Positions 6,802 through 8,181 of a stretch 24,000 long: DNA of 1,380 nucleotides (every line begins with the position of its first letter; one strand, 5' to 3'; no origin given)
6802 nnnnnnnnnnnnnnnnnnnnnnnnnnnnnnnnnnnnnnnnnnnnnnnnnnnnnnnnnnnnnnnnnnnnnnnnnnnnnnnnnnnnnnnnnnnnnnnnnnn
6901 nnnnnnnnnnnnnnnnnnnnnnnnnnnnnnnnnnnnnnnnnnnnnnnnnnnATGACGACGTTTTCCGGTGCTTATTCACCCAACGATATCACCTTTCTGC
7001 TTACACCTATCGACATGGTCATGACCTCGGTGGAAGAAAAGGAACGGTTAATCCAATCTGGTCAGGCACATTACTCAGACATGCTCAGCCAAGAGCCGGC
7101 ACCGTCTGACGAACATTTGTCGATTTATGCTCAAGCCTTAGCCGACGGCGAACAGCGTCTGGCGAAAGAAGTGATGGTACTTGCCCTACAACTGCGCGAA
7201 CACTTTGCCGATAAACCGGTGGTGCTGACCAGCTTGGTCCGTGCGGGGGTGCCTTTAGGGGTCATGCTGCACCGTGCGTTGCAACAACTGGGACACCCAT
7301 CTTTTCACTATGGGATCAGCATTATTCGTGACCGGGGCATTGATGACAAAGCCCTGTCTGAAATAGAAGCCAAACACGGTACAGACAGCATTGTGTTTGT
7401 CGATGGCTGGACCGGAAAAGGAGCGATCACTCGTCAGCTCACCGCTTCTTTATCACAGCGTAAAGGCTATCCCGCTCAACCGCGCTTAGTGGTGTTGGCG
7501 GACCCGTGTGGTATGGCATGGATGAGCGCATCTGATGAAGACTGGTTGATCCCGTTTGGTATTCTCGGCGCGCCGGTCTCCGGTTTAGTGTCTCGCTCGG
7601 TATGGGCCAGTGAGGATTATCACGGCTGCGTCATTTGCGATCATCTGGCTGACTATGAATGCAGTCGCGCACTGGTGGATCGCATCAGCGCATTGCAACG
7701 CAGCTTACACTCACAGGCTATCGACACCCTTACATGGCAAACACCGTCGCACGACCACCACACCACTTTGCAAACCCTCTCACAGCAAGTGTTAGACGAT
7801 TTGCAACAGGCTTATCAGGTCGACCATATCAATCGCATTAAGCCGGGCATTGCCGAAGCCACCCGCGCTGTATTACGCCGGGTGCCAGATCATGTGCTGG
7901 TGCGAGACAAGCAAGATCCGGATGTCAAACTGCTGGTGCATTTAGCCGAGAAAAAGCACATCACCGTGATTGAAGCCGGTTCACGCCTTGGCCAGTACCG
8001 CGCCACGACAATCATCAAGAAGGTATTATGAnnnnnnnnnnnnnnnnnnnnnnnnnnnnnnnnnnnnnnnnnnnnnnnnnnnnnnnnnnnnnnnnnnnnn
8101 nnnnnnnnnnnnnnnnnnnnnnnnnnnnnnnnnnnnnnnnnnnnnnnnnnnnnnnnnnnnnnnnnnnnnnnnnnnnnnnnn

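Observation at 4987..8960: Minimal biosynthetic module: two different PRPP-loop proteins, a HAD phosphatase and a CitE-like lyase, with no ATP-grasp ligase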

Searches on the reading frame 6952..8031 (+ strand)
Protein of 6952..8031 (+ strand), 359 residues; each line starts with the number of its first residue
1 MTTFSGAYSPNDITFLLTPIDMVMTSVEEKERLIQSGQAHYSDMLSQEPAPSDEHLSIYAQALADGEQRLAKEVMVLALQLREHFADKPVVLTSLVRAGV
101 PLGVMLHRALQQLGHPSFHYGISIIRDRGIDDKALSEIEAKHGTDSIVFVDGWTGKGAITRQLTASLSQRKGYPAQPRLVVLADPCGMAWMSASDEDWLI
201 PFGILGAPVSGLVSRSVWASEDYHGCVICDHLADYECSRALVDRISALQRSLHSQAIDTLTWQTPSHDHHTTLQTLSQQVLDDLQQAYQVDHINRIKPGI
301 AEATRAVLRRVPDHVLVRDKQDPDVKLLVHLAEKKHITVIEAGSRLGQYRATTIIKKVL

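Call 5: search_protein_families(library=pfam, proteins=[window:6952-8031:+], max_evalue=0.01)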
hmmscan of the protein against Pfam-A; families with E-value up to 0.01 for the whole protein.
window:6952-8031:+ (359 aa): 2 families
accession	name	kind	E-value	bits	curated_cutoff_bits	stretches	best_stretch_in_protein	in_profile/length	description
PF11202.14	StiP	-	6.3e-89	297.9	28.7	1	6-245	1-244/245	Tellurite-like stress resistance cysteine protease StiP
PF15608.11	PELOTA_1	-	7.1e-27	93.5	25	1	277-357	3-81/81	PELOTA RNA binding domain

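Call 6: search_protein_families(library=ncbifam, proteins=[window:6952-8031:+], max_evalue=0.01)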
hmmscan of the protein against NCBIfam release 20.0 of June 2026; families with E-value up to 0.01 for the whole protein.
window:6952-8031:+ (359 aa): 0 families

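Call 7: find_encoding_contigs(protein=window:6952-8031:+, flank=10000, max_places=6)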
Protein window:6952-8031:+ (359 aa): 4 contigs read that carry it; 1 place shown.
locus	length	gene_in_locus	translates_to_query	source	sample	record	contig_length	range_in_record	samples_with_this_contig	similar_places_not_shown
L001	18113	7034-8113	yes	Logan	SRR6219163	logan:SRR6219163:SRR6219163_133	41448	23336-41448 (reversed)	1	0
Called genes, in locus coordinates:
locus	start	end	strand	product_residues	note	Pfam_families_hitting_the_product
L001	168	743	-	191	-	PF02342:TerD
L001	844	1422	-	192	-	PF02342:TerD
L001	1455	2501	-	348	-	PF03741:TerC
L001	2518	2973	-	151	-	PF05099:TerB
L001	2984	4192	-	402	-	PF02342:TerD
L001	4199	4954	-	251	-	PF02342:TerD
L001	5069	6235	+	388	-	PF15609:PRTase_2, PF12500:TRSP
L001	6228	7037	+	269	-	-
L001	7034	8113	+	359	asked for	PF11202:StiP, PF15608:PELOTA_1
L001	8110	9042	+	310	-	PF15617:C-C_Bond_Lyase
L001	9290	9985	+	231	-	PF02678:Pirin, PF07883:Cupin_2 (faint), PF17954:Pirin_C_2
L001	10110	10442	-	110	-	PF01588:tRNA_bind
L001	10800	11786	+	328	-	PF00356:LacI, PF00532:Peripla_BP_1, PF13377:Peripla_BP_3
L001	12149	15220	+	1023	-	PF02837:Glyco_hydro_2_N, PF22666:Glyco_hydro_2_N2, PF00703:Glyco_hydro_2, PF02836:Glyco_hydro_2_C, PF16353:LacZ_4, PF02929:Bgal_small_N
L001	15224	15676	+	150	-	PF04074:DUF386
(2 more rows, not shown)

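Call 16: search_dna_similar(query=window:6952-8031:+, collection=plasmids, mode=protein, max_rows=30, rows=spread)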
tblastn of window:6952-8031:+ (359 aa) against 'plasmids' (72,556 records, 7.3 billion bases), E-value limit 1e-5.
Records with a match: 2574; places in all: 2594; records where one place covers at least 80% of the query: 2571.
Best place of each record, by identity: 60-80% 2356; <60% 218.
By first word of the organism name: Klebsiella 1052; Escherichia 441; Enterobacter 364; Salmonella 350; Pseudomonas 130; Citrobacter 65; Rhizobium 42; Raoultella 33; Leclercia 19; Serratia 9; and 40 more.
By predicted mobility (MOB-suite, as given by PLSDB): conjugative 1685; non-mobilizable 849; mobilizable 40.
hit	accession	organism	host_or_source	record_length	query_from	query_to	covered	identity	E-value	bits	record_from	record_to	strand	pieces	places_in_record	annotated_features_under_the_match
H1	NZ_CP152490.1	Leclercia adecarboxylata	environmental,wastewater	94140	1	359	100%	63.2%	8e-137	436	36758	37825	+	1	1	cysteine protease StiP family protein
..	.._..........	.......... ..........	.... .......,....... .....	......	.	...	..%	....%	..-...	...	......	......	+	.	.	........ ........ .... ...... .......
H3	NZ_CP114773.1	Raoultella planticola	Homo sapiens,cell ...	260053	1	358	100%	62.6%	8e-135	431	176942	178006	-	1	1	cysteine protease StiP family protein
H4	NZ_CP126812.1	Enterobacter hormaechei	Dog,isolated bacterial culture,swab hip ...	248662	3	359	99%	62.7%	3e-137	437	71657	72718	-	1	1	cysteine protease StiP family protein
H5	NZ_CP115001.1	Enterobacter hormaechei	cat,pure culture,abdominal fluid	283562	3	359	99%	62.7%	3e-137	437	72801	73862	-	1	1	cysteine protease StiP family protein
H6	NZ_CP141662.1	Klebsiella pneumoniae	Homo sapiens,mixed culture,blood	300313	3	359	99%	62.7%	3e-137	437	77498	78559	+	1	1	cysteine protease StiP family protein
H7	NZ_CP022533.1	Enterobacter hormaechei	Homo sapiens,endotracheal tube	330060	3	359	99%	62.7%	3e-137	437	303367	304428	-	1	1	cysteine protease StiP family protein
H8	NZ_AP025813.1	Enterobacter hormaechei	Homo sapiens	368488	3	359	99%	62.7%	3e-137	437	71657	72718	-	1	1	cysteine protease StiP family protein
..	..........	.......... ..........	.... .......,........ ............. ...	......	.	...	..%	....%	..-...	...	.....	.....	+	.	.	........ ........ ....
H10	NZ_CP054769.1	Klebsiella pneumoniae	Homo sapiens,sputum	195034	4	358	99%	62.8%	4e-134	429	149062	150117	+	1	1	cysteine protease StiP family protein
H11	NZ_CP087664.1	Klebsiella pneumoniae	Homo sapiens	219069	4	358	99%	62.8%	4e-134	429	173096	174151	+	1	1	cysteine protease StiP family protein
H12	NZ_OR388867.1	Klebsiella pneumoniae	-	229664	4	358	99%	62.8%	4e-134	429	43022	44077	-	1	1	cysteine protease StiP family protein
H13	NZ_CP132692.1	Klebsiella pneumoniae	Homo sapiens,Surveillance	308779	4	358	99%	62.8%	8e-134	428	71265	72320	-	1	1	cysteine protease StiP family protein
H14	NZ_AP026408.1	Klebsiella quasipneumoniae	-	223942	4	358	99%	62.8%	9e-134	428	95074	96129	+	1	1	cysteine protease StiP family protein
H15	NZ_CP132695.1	Klebsiella pneumoniae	Homo sapiens,Burn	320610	4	358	99%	62.8%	9e-134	428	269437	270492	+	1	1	cysteine protease StiP family protein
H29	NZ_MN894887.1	Pseudomonas aeruginosa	-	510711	2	356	99%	53.8%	3e-111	363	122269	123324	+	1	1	cysteine protease StiP family protein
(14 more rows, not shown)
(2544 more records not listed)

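Call 17: get_annotated_region(hit=H2, flank=14000)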
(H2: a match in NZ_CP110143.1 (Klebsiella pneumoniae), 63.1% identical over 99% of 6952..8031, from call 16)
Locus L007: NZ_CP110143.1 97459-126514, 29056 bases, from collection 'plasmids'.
description: Klebsiella pneumoniae strain SBH193 plasmid unnamed1, complete sequence
organism: Klebsiella pneumoniae (NCBI taxid 573)
taxonomy: Bacteria; Pseudomonadota; Gammaproteobacteria; Enterobacterales; Enterobacteriaceae; Klebsiella; Klebsiella pneumoniae
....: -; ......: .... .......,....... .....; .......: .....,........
typing (MOB-suite, as given by PLSDB): conjugative; replicon IncFIB,IncHI1B,rep_cluster_1254; relaxase MOBH; mating-pair formation MPF_F
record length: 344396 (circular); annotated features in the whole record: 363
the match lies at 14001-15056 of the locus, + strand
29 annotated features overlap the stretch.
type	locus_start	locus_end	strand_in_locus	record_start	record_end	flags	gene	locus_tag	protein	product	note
CDS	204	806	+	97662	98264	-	-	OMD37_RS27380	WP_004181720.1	hypothetical protein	-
CDS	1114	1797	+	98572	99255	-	-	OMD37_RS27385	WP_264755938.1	plasmid SOS inhibition protein A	-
CDS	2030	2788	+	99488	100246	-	-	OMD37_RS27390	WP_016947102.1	hypothetical protein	-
CDS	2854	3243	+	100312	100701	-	-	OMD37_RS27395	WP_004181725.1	hypothetical protein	-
CDS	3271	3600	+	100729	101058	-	-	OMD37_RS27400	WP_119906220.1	hypothetical protein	-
CDS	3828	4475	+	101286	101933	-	-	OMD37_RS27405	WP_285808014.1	HAD family hydrolase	GO:0016311 - dephosphorylation [Evidence IEA]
CDS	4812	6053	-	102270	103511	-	-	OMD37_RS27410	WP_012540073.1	VWA domain-containing protein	-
predicted_resistance_gene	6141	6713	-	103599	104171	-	terE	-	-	tellurium resistance cAMP binding protein TerE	predicted by amrfinderplus; class TELLURIUM; identity 98.95%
predicted_resistance_gene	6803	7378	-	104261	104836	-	terD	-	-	tellurium resistance membrane protein TerD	predicted by amrfinderplus; class TELLURIUM; identity 98.96%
predicted_resistance_gene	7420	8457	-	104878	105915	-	terC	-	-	tellurium resistance membrane protein TerC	predicted by amrfinderplus; class TELLURIUM; identity 99.42%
predicted_resistance_gene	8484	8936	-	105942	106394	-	terB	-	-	tellurium resistance membrane protein TerB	predicted by amrfinderplus; class TELLURIUM; identity 99.34%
CDS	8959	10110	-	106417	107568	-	terA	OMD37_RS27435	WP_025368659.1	tellurium resistance system protein TerA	-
CDS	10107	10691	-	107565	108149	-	-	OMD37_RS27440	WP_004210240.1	TerD family protein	-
CDS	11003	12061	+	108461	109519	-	-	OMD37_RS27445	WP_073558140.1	ATP-grasp domain-containing protein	-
CDS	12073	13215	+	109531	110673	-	-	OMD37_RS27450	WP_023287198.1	phosphoribosyltransferase domain-containing protein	-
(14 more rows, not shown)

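Call 18: find_homologous_proteins(query=window:6952-8031:+, max_evalue=0.00001)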
Query window:6952-8031:+ (359 aa): 6656 proteins with E <= 0.00001 among 8000 candidates; the best 120 are listed.
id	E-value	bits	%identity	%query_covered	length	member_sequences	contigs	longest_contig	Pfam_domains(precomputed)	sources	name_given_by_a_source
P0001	1.4e-198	677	86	100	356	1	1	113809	PF11202.15,PF15608.12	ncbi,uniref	ncbi:cysteine protease StiP family protein [Photobacterium japonica]|uniref:cysteine protease StiP f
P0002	1.5e-198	677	86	100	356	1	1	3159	PF11202.15,PF15608.12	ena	-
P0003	9.1e-157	540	68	100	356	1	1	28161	PF11202.15,PF15608.12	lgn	-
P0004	1.9e-155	535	69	100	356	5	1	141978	PF11202.15,PF15608.12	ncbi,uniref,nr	ncbi:cysteine protease StiP family protein [Photobacterium leiognathi]|uniref:cysteine protease StiP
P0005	4.4e-154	531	68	100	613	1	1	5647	PF11202.15,PF15608.12,PF08282.19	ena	-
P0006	7.9e-154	530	69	100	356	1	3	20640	PF11202.15,PF15608.12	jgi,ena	jgi:hypothetical protein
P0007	7.9e-154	530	67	100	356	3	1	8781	PF11202.15,PF15608.12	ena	-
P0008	1.3e-153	529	67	100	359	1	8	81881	PF11202.15,PF15608.12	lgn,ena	-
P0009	2.1e-152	525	68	100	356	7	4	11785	PF11202.15,PF15608.12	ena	-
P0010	5.2e-150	517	66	100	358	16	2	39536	PF11202.15,PF15608.12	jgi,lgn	jgi:hypothetical protein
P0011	1.4e-149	516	67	100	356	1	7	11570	PF11202.15,PF15608.12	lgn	-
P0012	1.4e-148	513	66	100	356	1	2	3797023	PF11202.15,PF15608.12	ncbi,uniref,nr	ncbi:cysteine protease StiP family protein [Vibrio owensii]|uniref:cysteine protease StiP family pro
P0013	3.4e-148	511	64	99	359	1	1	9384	PF11202.15,PF15608.12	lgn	-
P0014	4.6e-148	511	64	99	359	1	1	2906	PF11202.15,PF15608.12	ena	-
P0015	6.3e-148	511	64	99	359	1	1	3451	PF11202.15,PF15608.12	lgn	-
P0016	6.5e-148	511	64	99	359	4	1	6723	PF11202.15,PF15608.12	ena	-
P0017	6.8e-148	510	66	99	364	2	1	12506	PF11202.15,PF15608.12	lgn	-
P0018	8.6e-148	510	64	99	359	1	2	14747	PF11202.15,PF15608.12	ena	-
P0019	1.2e-147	510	64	99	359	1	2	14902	PF11202.15,PF15608.12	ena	-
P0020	1.2e-147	510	64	99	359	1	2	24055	PF11202.15,PF15608.12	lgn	-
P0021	1.2e-147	510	64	99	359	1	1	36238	PF11202.15,PF15608.12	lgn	-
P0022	1.2e-147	510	64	99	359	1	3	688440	PF11202.15,PF15608.12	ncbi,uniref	ncbi:cysteine protease StiP family protein [Rahnella rivi]|uniref:cysteine protease StiP family prot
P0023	1.3e-147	510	64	99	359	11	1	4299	PF11202.15,PF15608.12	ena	-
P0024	1.4e-147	509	65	100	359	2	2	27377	PF11202.15,PF15608.12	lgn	-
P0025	1.6e-147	509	64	99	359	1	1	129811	PF11202.15,PF15608.12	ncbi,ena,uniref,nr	ncbi:cysteine protease StiP family protein [Rahnella sp. FC061912-K]|uniref:cysteine protease StiP f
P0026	2.8e-147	508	64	100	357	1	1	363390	PF11202.15,PF15608.12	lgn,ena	-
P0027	3.0e-147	508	64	99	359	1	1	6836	PF11202.15,PF15608.12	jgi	-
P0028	3.2e-147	508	64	99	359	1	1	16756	PF11202.15,PF15608.12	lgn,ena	-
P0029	3.2e-147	508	64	99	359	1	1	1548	PF11202.15,PF15608.12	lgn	-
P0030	3.2e-147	508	64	99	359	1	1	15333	PF11202.15,PF15608.12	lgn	-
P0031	3.4e-147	508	63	99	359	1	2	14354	PF11202.15,PF15608.12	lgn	-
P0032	3.7e-147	508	63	99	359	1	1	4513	PF11202.15,PF15608.12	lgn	-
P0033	4.0e-147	508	65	99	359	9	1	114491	PF11202.15,PF15608.12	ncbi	ncbi:cysteine protease StiP family protein [Serratia proteamaculans]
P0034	4.1e-147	508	64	99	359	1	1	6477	PF11202.15,PF15608.12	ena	-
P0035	4.3e-147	508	63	99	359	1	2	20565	PF11202.15,PF15608.12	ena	-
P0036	4.3e-147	508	65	100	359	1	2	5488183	PF11202.15,PF15608.12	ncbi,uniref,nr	ncbi:hypothetical protein Z042_12540 [Chania multitudinisentens RB-25]|uniref:Uncharacterized protei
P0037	4.3e-147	508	63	99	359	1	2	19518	PF11202.15,PF15608.12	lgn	-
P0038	5.8e-147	507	63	99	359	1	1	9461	PF11202.15,PF15608.12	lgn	-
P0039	7.9e-147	507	63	99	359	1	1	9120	PF11202.15,PF15608.12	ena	-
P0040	8.3e-147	507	63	99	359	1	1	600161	PF11202.15,PF15608.12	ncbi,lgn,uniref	ncbi:cysteine protease StiP family protein [Rahnella sp. PAMC 25559]|uniref:cysteine protease StiP f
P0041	1.1e-146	507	63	99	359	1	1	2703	PF11202.15,PF15608.12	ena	-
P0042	1.1e-146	507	63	99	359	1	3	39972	PF11202.15,PF15608.12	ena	-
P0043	1.1e-146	506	63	99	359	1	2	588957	PF11202.15,PF15608.12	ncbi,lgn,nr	ncbi:hypothetical protein F4826_003423 [Rahnella inusitata]|nr:hypothetical protein [Rahnella inusit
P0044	1.1e-146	506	63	99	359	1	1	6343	PF11202.15,PF15608.12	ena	-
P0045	1.1e-146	506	63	99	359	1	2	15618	PF11202.15,PF15608.12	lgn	-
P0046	1.1e-146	506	63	99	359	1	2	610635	PF11202.15,PF15608.12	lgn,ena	-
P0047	1.1e-146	506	63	99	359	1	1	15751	PF11202.15,PF15608.12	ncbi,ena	-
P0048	1.2e-146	506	63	99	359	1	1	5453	PF11202.15,PF15608.12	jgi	-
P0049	1.3e-146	506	65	99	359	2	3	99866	PF11202.15,PF15608.12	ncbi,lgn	-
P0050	1.5e-146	506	63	99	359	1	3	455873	PF11202.15,PF15608.12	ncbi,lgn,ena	-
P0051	1.9e-146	506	65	100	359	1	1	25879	PF11202.15,PF15608.12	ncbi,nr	ncbi:cysteine protease StiP family protein [Enterobacter asburiae]|nr:cysteine protease StiP family 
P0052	2.3e-146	505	64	100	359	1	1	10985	PF11202.15,PF15608.12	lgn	-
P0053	2.9e-146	505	63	99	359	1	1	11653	PF11202.15,PF15608.12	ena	-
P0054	2.9e-146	505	63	99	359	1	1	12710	PF11202.15,PF15608.12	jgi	-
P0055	2.9e-146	505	63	99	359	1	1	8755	PF11202.15,PF15608.12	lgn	-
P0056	3.0e-146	505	63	99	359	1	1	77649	PF11202.15,PF15608.12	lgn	-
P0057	4.3e-146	505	63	100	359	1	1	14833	PF11202.15,PF15608.12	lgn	-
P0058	4.8e-146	504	64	100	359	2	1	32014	PF11202.15,PF15608.12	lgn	-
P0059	7.4e-146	504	63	99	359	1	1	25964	PF11202.15,PF15608.12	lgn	-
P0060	8.9e-146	504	64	100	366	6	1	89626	PF11202.15,PF15608.12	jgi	-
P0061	1.0e-145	503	63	99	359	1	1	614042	PF11202.15,PF15608.12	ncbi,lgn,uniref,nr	ncbi:cysteine protease StiP family protein [Rahnella sp. Larv3_ips]|uniref:cysteine protease StiP fa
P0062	1.1e-145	503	64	99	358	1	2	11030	PF11202.15,PF15608.12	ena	-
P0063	1.1e-145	503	64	100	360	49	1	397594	PF11202.15,PF15608.12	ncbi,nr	ncbi:cysteine protease StiP family protein [Pectobacterium polaris]|nr:cysteine protease StiP family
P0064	1.4e-145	503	63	99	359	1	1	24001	PF11202.15,PF15608.12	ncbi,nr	ncbi:hypothetical protein ERD95_03710 [Enterobacteriaceae bacterium ML5]|nr:hypothetical protein ERD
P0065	2.7e-145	502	65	99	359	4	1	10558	PF11202.15,PF15608.12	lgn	-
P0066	2.9e-145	502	63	100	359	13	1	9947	PF11202.15,PF15608.12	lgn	-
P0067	3.0e-145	502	63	99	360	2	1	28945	PF11202.15,PF15608.12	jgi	-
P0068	3.7e-145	501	64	100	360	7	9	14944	PF11202.15,PF15608.12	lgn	-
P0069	3.7e-145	501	63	99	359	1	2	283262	PF11202.15,PF15608.12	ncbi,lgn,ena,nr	ncbi:hypothetical protein ASE99_11840 [Serratia sp. Leaf51]|nr:hypothetical protein ASE99_11840 [Ser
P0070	4.9e-145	501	64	100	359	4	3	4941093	PF11202.15,PF15608.12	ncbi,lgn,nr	ncbi:cysteine protease StiP family protein [Pectobacteriaceae bacterium CE70]|nr:cysteine protease S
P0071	4.9e-145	501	64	99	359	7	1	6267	PF11202.15,PF15608.12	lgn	-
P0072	5.0e-145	501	63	99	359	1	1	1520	PF11202.15,PF15608.12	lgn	-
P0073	1.0e-144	500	64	99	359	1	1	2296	PF11202.15,PF15608.12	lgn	-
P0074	1.1e-144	500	63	100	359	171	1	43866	PF11202.15,PF15608.12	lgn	-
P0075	1.2e-144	500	63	99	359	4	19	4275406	PF11202.15,PF15608.12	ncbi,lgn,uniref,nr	ncbi:hypothetical protein PL78_10895 [Yersinia entomophaga]|uniref:PELOTA RNA-binding domain-contain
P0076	1.4e-144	500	61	100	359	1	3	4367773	PF11202.15,PF15608.12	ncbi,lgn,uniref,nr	ncbi:cysteine protease StiP family protein [Dickeya lacustris]|uniref:Cysteine protease StiP family 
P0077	1.6e-144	499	63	100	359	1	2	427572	PF11202.15,PF15608.12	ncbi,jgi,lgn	-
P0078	2.2e-144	499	61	100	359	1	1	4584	PF11202.15,PF15608.12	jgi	-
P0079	2.3e-144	499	65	99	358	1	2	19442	PF11202.15,PF15608.12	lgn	-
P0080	2.4e-144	499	63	100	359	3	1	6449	PF11202.15,PF15608.12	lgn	-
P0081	5.4e-144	498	63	100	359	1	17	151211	PF11202.15,PF15608.12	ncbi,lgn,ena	-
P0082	7.7e-144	497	63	100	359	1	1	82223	PF11202.15,PF15608.12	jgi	-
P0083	8.7e-144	497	63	99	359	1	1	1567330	PF11202.15,PF15608.12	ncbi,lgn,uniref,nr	ncbi:cysteine protease StiP family protein [Klebsiella sp. BIGb0407]|uniref:cysteine protease StiP f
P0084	1.1e-143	497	64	100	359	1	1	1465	PF11202.15,PF15608.12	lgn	-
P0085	1.4e-143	496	63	99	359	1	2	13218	PF11202.15,PF15608.12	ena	-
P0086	1.6e-143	496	64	100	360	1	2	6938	PF11202.15,PF15608.12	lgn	-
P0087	1.6e-143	496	64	99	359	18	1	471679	PF11202.15,PF15608.12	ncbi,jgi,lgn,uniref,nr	ncbi:cysteine protease StiP family protein [Enterobacter sp.]|uniref:cysteine protease StiP family p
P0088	1.7e-143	496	64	100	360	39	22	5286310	PF11202.15,PF15608.12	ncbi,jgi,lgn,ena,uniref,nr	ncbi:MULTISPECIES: cysteine protease StiP family protein [Buttiauxella]|jgi:hypothetical protein|uni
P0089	1.9e-143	496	63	100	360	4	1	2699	PF11202.15,PF15608.12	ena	-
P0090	2.1e-143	496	64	99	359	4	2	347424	PF11202.15,PF15608.12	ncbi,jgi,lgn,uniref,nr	ncbi:cysteine protease StiP family protein [Enterobacter sp.]|uniref:cysteine protease StiP family p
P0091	2.9e-143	495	63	100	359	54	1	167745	PF11202.15,PF15608.12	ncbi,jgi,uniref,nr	ncbi:cysteine protease StiP family protein [Atlantibacter sp.]|uniref:cysteine protease StiP family 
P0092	3.4e-143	495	63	100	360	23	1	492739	PF11202.15,PF15608.12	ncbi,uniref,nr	ncbi:cysteine protease StiP family protein [Pectobacterium punjabense]|uniref:cysteine protease StiP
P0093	3.7e-143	495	64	99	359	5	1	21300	PF11202.15,PF15608.12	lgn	-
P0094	3.9e-143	495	62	99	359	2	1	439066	PF11202.15,PF15608.12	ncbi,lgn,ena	-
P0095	4.2e-143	495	62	100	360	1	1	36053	PF11202.15,PF15608.12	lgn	-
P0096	4.6e-143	495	62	100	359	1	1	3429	PF11202.15,PF15608.12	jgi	-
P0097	5.7e-143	494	63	100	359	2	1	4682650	PF11202.15,PF15608.12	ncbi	ncbi:cysteine protease StiP family protein [Salmonella enterica]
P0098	7.7e-143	494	61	99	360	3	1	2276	PF11202.15,PF15608.12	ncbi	-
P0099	8.0e-143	494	64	100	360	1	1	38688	PF11202.15,PF15608.12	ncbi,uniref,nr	ncbi:cysteine protease StiP family protein [Pectobacterium fontis]|uniref:PELOTA RNA-binding domain-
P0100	8.7e-143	494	61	99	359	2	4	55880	PF11202.15,PF15608.12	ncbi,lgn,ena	-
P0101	9.6e-143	494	63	99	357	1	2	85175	PF11202.15,PF15608.12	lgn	-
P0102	1.1e-142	493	62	100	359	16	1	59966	PF11202.15,PF15608.12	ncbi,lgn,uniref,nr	ncbi:cysteine protease StiP family protein [Serratia rubidaea]|uniref:cysteine protease StiP family 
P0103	1.1e-142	493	65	99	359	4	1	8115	PF11202.15,PF15608.12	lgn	-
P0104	1.2e-142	493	63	99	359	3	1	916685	PF11202.15,PF15608.12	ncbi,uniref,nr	ncbi:hypothetical protein AC790_02965 [Pantoea sp. RIT-PI-b]|uniref:cysteine protease StiP family pr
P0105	1.2e-142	493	63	99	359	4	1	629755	PF11202.15,PF15608.12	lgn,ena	-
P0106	1.4e-142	493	64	99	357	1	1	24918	PF11202.15,PF15608.12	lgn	-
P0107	1.7e-142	493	64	99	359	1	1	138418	PF11202.15,PF15608.12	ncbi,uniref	ncbi:cysteine protease StiP family protein [Pantoea sp.]|uniref:cysteine protease StiP family protei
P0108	1.7e-142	493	62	100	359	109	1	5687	PF11202.15,PF15608.12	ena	-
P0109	2.1e-142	492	63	100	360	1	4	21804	PF11202.15,PF15608.12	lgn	-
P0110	2.2e-142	492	63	100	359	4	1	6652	PF11202.15,PF15608.12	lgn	-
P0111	2.2e-142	492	62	100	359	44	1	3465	PF11202.15,PF15608.12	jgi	-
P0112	2.7e-142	492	63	99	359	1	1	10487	PF11202.15,PF15608.12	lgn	-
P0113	3.3e-142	492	64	99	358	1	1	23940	PF11202.15,PF15608.12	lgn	-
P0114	3.4e-142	492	63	99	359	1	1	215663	PF11202.15,PF15608.12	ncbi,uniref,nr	ncbi:cysteine protease StiP family protein [Serratia microhaemolytica]|uniref:cysteine protease StiP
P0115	3.6e-142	492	65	100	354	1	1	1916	PF11202.15,PF15608.12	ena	-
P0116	3.7e-142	492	65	99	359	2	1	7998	PF11202.15,PF15608.12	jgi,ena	-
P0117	4.1e-142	492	64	99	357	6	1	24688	PF11202.15,PF15608.12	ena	-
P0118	5.0e-142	491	63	99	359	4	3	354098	PF11202.15,PF15608.12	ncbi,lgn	-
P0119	5.3e-142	491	63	99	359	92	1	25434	PF11202.15,PF15608.12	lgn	-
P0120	5.3e-142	491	64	99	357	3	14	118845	PF11202.15,PF15608.12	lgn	-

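Call 26: search_protein_families(library=padloc, proteins=[window:6952-8031:+], max_evalue=0.001)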
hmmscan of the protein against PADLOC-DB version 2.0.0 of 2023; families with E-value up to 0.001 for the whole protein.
window:6952-8031:+ (359 aa): 0 families
